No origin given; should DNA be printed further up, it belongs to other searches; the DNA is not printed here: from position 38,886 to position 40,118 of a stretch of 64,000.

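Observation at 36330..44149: Kdo-pathway look-alike in which a pyruvate aldolase takes the place of the PEP-dependent synthase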

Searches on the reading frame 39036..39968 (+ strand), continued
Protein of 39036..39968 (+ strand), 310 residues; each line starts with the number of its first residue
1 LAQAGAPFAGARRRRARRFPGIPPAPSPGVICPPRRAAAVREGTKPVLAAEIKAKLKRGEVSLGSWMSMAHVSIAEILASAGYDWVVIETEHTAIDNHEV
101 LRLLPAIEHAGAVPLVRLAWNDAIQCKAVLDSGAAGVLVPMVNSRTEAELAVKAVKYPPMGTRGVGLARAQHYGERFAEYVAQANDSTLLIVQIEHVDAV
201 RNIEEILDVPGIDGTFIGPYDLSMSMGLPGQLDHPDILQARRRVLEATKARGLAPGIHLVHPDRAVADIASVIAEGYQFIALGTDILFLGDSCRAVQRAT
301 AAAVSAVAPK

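Call 79: search_protein_families(library=pfam, proteins=[L030:445-1614:+, L030:1663-3021:+, L030:3028-4785:+, L030:4930-5640:+, L030:5719-6756:+, L030:7802-8671:+, L030:14584-15681:+, L030:16095-16865:+, L030:16853-17779:+, L030:17724-18704:+], max_evalue=0.0001)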
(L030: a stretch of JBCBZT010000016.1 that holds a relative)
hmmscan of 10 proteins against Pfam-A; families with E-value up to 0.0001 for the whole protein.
L030:445-1614:+ (389 aa): 2 families
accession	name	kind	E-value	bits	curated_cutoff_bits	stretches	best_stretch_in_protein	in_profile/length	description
PF01408.29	GFO_IDH_MocA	-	4.9e-11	43.8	24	1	56-148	38-118/120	Oxidoreductase family, NAD-binding Rossmann fold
PF22725.1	GFO_IDH_MocA_C3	-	2.7e-09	37.5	27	1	159-288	2-123/124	GFO/IDH/MocA C-terminal domain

L030:1663-3021:+ (452 aa): 4 families
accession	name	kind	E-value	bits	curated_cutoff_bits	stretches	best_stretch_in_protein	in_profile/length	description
PF00535.33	Glycos_transf_2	-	2.4e-27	96.4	23.3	1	8-160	1-162/168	Glycosyl transferase family 2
PF02348.25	CTP_transf_3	-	7e-13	49.3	22.6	1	250-359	19-121/217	Cytidylyltransferase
PF13641.12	Glyco_tranf_2_3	-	4.5e-11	43.6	27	1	5-203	1-214/230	Glycosyltransferase like family 2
PF10111.15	Glyco_tranf_2_2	-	6.8e-07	29.5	27.3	1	7-104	2-104/276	Glycosyltransferase like family 2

L030:3028-4785:+ (585 aa): 0 families

L030:4930-5640:+ (236 aa): 1 family
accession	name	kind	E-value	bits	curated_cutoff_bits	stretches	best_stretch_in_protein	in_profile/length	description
PF02348.25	CTP_transf_3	-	3.9e-23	82.8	22.6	1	9-132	2-124/217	Cytidylyltransferase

L030:5719-6756:+ (345 aa): 1 family
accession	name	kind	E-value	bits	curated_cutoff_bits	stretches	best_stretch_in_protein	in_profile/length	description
PF02615.19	Ldh_2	-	6.6e-100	334.9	38.8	1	5-332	2-332/333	Malate/L-lactate dehydrogenase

L030:7802-8671:+ (289 aa): 8 families
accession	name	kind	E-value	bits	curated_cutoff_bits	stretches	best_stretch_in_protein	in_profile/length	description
PF01370.27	Epimerase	-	6.4e-46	157.1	20.9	1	3-205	1-227/240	NAD dependent epimerase/dehydratase family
PF16363.11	GDP_Man_Dehyd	-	1.6e-25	90.7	27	1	5-218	2-252/332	GDP-mannose 4,6 dehydratase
PF01073.25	3Beta_HSD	-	5e-22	78.7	22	1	4-115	1-119/280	3-beta hydroxysteroid dehydrogenase/isomerase family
PF13460.12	NAD_binding_10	-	2e-19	70.6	27.2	1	7-157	1-150/184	NAD(P)H-binding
PF02719.21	Polysacc_synt_2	-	8.7e-16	58.4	20.2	1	5-235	3-249/293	Polysaccharide biosynthesis protein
PF04321.23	RmlD_sub_bind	-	2e-14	53.8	27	1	1-177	1-173/287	RmlD substrate binding domain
PF07993.18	NAD_binding_4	-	9e-10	38.6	20.1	0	53-119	80-144/258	Male sterility protein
PF05368.20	NmrA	-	2.1e-08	34.6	27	1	2-146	4-142/298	NmrA-like family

L030:14584-15681:+ (365 aa): 4 families
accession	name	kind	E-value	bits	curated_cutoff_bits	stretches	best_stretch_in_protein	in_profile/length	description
PF16363.11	GDP_Man_Dehyd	-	2.8e-31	109.6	27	1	14-324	2-329/332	GDP-mannose 4,6 dehydratase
PF01370.27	Epimerase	-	4.1e-26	92.3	20.9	1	12-247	1-229/240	NAD dependent epimerase/dehydratase family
PF02719.21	Polysacc_synt_2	-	3.1e-07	30.3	20.2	1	65-139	62-135/293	Polysaccharide biosynthesis protein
PF04321.23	RmlD_sub_bind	-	4.2e-05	23.2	27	1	11-174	2-142/287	RmlD substrate binding domain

L030:16095-16865:+ (256 aa): 2 families
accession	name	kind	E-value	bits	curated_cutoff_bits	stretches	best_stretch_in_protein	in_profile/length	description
PF00483.29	NTP_transferase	-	9e-21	75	21.2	1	4-224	1-211/245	Nucleotidyl transferase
PF12804.13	NTP_transf_3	-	8.7e-08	32.9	27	1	5-59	1-50/160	MobA-like NTP transferase domain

L030:16853-17779:+ (308 aa): 5 families
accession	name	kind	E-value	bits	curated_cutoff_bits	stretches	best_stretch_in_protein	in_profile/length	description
PF01370.27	Epimerase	-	1.9e-45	155.6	20.9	1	10-236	2-240/240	NAD dependent epimerase/dehydratase family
PF16363.11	GDP_Man_Dehyd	-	1.1e-34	120.8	27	1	10-299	1-331/332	GDP-mannose 4,6 dehydratase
PF01073.25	3Beta_HSD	-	4.4e-09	36.2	22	1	10-240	1-253/280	3-beta hydroxysteroid dehydrogenase/isomerase family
PF13460.12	NAD_binding_10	-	9.2e-08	32.6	27.2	1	13-154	1-130/184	NAD(P)H-binding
PF04321.23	RmlD_sub_bind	-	1.6e-06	27.8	27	1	8-229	2-203/287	RmlD substrate binding domain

L030:17724-18704:+ (326 aa): 4 families
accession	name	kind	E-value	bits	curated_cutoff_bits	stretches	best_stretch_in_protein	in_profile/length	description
PF00535.33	Glycos_transf_2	-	4.8e-28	98.6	23.3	1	23-132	1-112/168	Glycosyl transferase family 2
PF10111.15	Glyco_tranf_2_2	-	1.1e-17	64.9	27.3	1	31-209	11-204/276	Glycosyltransferase like family 2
PF13641.12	Glyco_tranf_2_3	-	4.3e-09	37.2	27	1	22-132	3-119/230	Glycosyltransferase like family 2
PF13704.12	Glyco_tranf_2_4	-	7.1e-05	23.7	27.5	0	32-111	4-84/98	Glycosyl transferase family 2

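Call 83: find_related_loci(query=A2, collection=metagenome_contigs, flank=10000)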
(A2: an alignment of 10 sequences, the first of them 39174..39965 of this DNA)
Query A2 (264 aa) in metagenome_contigs; peptide patterns used: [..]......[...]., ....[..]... (x = any residue, [..] = any of these).
600 stretches matched a pattern (row limit reached: there are more); 589 encode a relative of the query (tblastn E <= 1e-3); the best 80 are kept; 80 distinct loci.
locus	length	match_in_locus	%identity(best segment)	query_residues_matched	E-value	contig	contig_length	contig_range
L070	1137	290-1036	80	1-249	9e-149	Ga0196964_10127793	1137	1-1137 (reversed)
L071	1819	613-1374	75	1-254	3e-133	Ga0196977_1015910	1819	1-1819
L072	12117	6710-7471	75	1-254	5e-124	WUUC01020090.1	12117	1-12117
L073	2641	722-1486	73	1-255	5e-128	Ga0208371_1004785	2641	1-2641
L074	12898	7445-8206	72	1-254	4e-120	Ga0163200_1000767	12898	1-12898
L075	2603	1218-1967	70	1-250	3e-125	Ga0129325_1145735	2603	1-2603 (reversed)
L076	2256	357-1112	70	1-252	8e-125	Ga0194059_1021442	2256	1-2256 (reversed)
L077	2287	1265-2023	71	1-253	2e-123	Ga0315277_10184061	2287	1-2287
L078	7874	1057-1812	70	1-252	1e-115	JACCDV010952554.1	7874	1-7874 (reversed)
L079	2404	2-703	71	20-253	4e-114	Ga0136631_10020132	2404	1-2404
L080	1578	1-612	69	56-259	7e-95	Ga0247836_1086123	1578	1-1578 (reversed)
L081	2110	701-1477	48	1-261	1e-89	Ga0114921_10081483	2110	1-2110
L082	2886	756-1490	50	2-248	6e-85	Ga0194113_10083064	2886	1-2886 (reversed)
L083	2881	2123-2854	50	2-247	4e-84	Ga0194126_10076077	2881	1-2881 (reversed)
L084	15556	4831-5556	51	5-248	2e-78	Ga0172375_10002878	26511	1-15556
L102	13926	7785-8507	50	1-248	1e-73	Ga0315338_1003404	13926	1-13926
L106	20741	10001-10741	48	5-253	2e-73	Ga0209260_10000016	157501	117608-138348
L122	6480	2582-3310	49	3-246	1e-71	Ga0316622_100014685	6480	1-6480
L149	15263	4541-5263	44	6-248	5e-69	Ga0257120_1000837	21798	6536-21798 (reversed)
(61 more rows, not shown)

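Call 87: search_protein_families(library=ncbifam, proteins=[L029:10794-11735:+, L029:11776-12561:+, L029:13244-14158:+, L029:14161-14808:+, L029:9986-10744:+, L030:4930-5640:+, L028:6813-8243:+, L028:11608-13509:+, L029:15732-17306:+, L030:5719-6756:+], max_evalue=0.00001)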
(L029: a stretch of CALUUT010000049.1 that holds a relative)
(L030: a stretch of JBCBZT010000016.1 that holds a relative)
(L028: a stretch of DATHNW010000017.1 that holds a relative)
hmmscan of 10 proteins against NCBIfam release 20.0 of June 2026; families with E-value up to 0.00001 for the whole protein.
L029:10794-11735:+ (313 aa): 19 families
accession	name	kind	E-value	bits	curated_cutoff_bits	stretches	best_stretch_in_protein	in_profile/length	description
TIGR01179.1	galE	equivalog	8.9e-22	77.3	262.3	1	8-247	2-284/332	UDP-glucose 4-epimerase GalE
TIGR04180.1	EDH_00030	hypoth_equivalog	1.7e-20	73.3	475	1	9-245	2-263/297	NAD-dependent 4,6-dehydratase LegB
TIGR01181.1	dTDP_gluc_dehyt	equivalog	2.8e-20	72.6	365.1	1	21-255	30-278/321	dTDP-glucose 4,6-dehydratase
NF042422.1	oxyalk_red_OleD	equivalog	4.5e-16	59.1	580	1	6-121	1-114/329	2-alkyl-3-oxoalkanoate reductase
TIGR03466.1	HpnA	hypoth_equivalog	1.4e-14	53.8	367.65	1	8-118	3-114/327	hopanoid-associated sugar epimerase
NF042423.1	oxyalk_red_Shew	equivalog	2.9e-13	49.6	580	1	3-118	6-119/331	2-alkyl-3-oxoalkanoate reductase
NF007956.0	PRK10675.1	subfamily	3.1e-13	49.6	394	1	6-122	1-129/338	UDP-glucose 4-epimerase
NF058621.1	DiazavRedAvaA7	equivalog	1.4e-11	44.6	400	0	118-209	132-220/304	3-diazoavenalumate denitrifying reductase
NF047922.1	GDPFucSynFcl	equivalog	2.1e-09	37.3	500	1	128-240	134-255/308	GDP-L-fucose synthase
NF007490.0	PRK10084.1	subfamily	8.3e-09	34.9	649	1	127-240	166-279/361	dTDP-glucose 4,6-dehydratase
NF041293.1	G6PDh_Azf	equivalog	9.6e-09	35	400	1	11-172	8-165/252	NAD-dependent glucose-6-phosphate dehydrogenase Azf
TIGR01777.1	yfcH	hypoth_equivalog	1.5e-08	34.6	207.35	1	8-134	1-122/292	TIGR01777 family oxidoreductase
NF004520.0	PRK05865.1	equivalog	8.1e-08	30.6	1509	1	6-165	1-135/854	sugar epimerase family protein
TIGR04130.1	FnlA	equivalog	8.9e-08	31.4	730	1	47-117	54-124/337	UDP-N-acetylglucosamine 4,6-dehydratase/5-epimerase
TIGR03589.1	PseB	equivalog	2.7e-07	29.9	407.75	1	45-163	53-173/324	UDP-N-acetylglucosamine 4,6-dehydratase (inverting)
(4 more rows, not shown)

L029:11776-12561:+ (261 aa): 6 families
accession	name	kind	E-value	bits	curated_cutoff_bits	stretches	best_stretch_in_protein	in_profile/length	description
NF009905.0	PRK13368.1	subfamily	4.6e-93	311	255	1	1-248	1-241/243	3-deoxy-manno-octulosonate cytidylyltransferase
NF003952.0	PRK05450.1-5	subfamily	1.1e-77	260.6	193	1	1-247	1-247/250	3-deoxy-manno-octulosonate cytidylyltransferase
NF003950.0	PRK05450.1-3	subfamily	2.7e-53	180.9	234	1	1-246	1-243/248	3-deoxy-manno-octulosonate cytidylyltransferase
NF003948.0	PRK05450.1-1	equivalog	2.7e-50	170.9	281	1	1-246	4-244/248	3-deoxy-manno-octulosonate cytidylyltransferase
TIGR00466.1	kdsB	equivalog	4.4e-42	144.1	155.2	1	1-239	1-241/241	3-deoxy-manno-octulosonate cytidylyltransferase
TIGR03584.1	PseF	equivalog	1.3e-07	31.5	205.7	1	4-161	1-154/222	pseudaminic acid cytidylyltransferase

L029:13244-14158:+ (304 aa): 21 families
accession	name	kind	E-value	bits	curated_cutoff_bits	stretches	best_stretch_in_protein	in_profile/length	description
TIGR01327.1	PGDH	equivalog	9.7e-71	239.1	454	1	20-301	13-303/525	phosphoglycerate dehydrogenase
NF008759.0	PRK11790.1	equivalog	2e-54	184.8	404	1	20-297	25-315/410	phosphoglycerate dehydrogenase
NF009714.1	PRK13243.1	equivalog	1.5e-51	175.7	455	1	25-297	20-311/332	glyoxylate reductase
NF005069.0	PRK06487.1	equivalog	1.4e-48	165.6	448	1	39-295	37-307/320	2-hydroxyacid dehydrogenase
NF006263.0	PRK08410.1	equivalog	1.5e-42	146.1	389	1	41-300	33-308/311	D-2-hydroxyacid dehydrogenase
NF011938.0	PRK15409.1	equivalog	4.6e-42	144.2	492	1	25-300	20-310/324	glyoxylate/hydroxypyruvate reductase GhrB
NF005387.0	PRK06932.1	equivalog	2e-39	135.4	492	1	42-294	36-304/314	2-hydroxyacid dehydrogenase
NF006374.0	PRK08605.1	subfamily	3.8e-34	118.2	356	1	36-302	32-325/332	D-lactate dehydrogenase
NF041369.1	Dhydh_Halo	equivalog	9.1e-34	117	400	1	71-301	55-296/305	D-2-hydroxyacid dehydrogenase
NF000492.1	vanH_gen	exception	1.1e-33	116.6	540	1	45-258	37-255/312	D-lactate dehydrogenase VanH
NF005750.0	PRK07574.1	equivalog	1.4e-31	109.9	329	1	61-297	104-354/386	NAD-dependent formate dehydrogenase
NF001309.0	PRK00257.1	equivalog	3.9e-30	105.1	434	1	71-295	58-274/379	4-phosphoerythronate dehydrogenase PdxB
NF000371.1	vanH_Agroup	exception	7.2e-28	97.7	700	1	61-258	59-260/322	VanH-A/VanH-Pt family D-lactate dehydrogenase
NF000151.1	vanH-Ac1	exception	9.2e-28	97.5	750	1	42-258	70-291/351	D-lactate dehydrogenase VanH-Ac1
NF000112.1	vanH-Amyco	exception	2.1e-27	96.3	625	1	61-257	83-283/348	VanH-AOV family D-lactate dehydrogenase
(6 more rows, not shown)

L029:14161-14808:+ (215 aa): 8 families
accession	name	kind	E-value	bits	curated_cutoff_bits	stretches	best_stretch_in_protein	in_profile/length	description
TIGR01549.1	HAD-SF-IA-v1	subfamily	4.9e-08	33.5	23.3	0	90-186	53-149/149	HAD-IA family hydrolase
TIGR01548.1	HAD-SF-IA-hyp1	hypoth_equivalog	8.1e-08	32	140.2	0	105-182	112-194/197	TIGR01548 family HAD-type hydrolase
NF009695.0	PRK13222.1-2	equivalog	2.1e-07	30.7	225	1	8-189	4-190/226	phosphoglycolate phosphatase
TIGR02009.1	PGMB-YQAB-SF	subfamily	6.9e-07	29.6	153.35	1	13-186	4-180/186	beta-phosphoglucomutase family hydrolase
TIGR01454.1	AHBA_synth_RP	hypoth_equivalog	1.4e-06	28.1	246.65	0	115-189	92-171/205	AHBA synthesis associated protein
TIGR01662.1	HAD-SF-IIIA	subfamily_domain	3e-06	27.4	44.6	0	100-189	26-135/141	HAD-IIIA family hydrolase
TIGR01656.1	Histidinol-ppas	subfamily_domain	3.1e-06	27.2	84.15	0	151-190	104-143/149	histidinol-phosphate phosphatase domain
NF009699.0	PRK13225.1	equivalog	8.8e-06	25.4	368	0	7-187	59-233/273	phosphoglycolate phosphatase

L029:9986-10744:+ (252 aa): 4 families
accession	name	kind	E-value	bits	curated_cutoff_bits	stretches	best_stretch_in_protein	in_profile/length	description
TIGR02311.1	HpaI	equivalog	1.2e-48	165.8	368.8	1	7-247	3-242/249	4-hydroxy-2-oxoheptanedioate aldolase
NF007849.0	PRK10558.1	equivalog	5.2e-39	134.2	393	1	6-246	9-247/256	2-dehydro-3-deoxyglucarate aldolase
TIGR03239.1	GarL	equivalog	9.8e-38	130.1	406.75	1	7-247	3-241/249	2-dehydro-3-deoxyglucarate aldolase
NF007521.0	PRK10128.1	equivalog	5.2e-34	118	441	1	6-242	8-243/267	2-keto-3-deoxy-L-rhamnonate aldolase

L030:4930-5640:+ (236 aa): 6 families
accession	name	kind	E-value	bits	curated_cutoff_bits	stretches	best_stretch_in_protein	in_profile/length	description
TIGR03584.1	PseF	equivalog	4.8e-24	85.2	205.7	1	9-137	2-135/222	pseudaminic acid cytidylyltransferase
NF003952.0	PRK05450.1-5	subfamily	1.3e-13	50.7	193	1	7-122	3-116/250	3-deoxy-manno-octulosonate cytidylyltransferase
NF003950.0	PRK05450.1-3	subfamily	1.2e-12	47.7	234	1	9-132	5-127/248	3-deoxy-manno-octulosonate cytidylyltransferase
NF009905.0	PRK13368.1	subfamily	9.5e-11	41.5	255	1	8-125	4-117/243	3-deoxy-manno-octulosonate cytidylyltransferase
NF003948.0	PRK05450.1-1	equivalog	4.3e-09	36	281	1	9-76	8-74/248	3-deoxy-manno-octulosonate cytidylyltransferase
TIGR00466.1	kdsB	equivalog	6.8e-09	35.5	155.2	1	10-73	6-68/241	3-deoxy-manno-octulosonate cytidylyltransferase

L028:6813-8243:+ (476 aa): 2 families
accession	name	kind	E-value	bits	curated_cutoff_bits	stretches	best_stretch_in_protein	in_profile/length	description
TIGR03584.1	PseF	equivalog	3e-15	56.5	205.7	1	4-163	2-155/222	pseudaminic acid cytidylyltransferase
NF003950.0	PRK05450.1-3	subfamily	2.6e-06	26.9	234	0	6-138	7-129/248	3-deoxy-manno-octulosonate cytidylyltransferase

L028:11608-13509:+ (633 aa): 1 family
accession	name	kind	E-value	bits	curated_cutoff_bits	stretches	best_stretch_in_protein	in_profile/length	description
TIGR04326.1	O_ant_LIC13510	subfamily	4.6e-21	74.8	250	1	58-555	31-543/602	TIGR04326 family surface carbohydrate biosynthesis protein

L029:15732-17306:+ (524 aa): 1 family
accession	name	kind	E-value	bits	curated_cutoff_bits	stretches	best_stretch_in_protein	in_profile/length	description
TIGR04326.1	O_ant_LIC13510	subfamily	4.7e-07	28.6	250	1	242-452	325-549/602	TIGR04326 family surface carbohydrate biosynthesis protein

L030:5719-6756:+ (345 aa): 5 families
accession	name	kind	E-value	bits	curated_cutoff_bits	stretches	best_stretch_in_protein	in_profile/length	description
NF011599.0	PRK15025.1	equivalog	5.1e-74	249.5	356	1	7-330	6-329/349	ureidoglycolate dehydrogenase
TIGR03175.1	AllD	equivalog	1.9e-70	237.8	496.2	1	7-330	6-329/349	ureidoglycolate dehydrogenase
NF040650.1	sulfolac_dhydr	equivalog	2.1e-54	185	500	1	13-343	12-337/339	L-sulfolactate dehydrogenase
NF007504.0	PRK10098.1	equivalog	3.1e-48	164.3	336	1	5-341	8-346/360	malate/lactate/ureidoglycolate dehydrogenase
NF009750.0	PRK13260.1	equivalog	1.6e-44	152.4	316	1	3-335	2-332/332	3-dehydro-L-gulonate 2-dehydrogenase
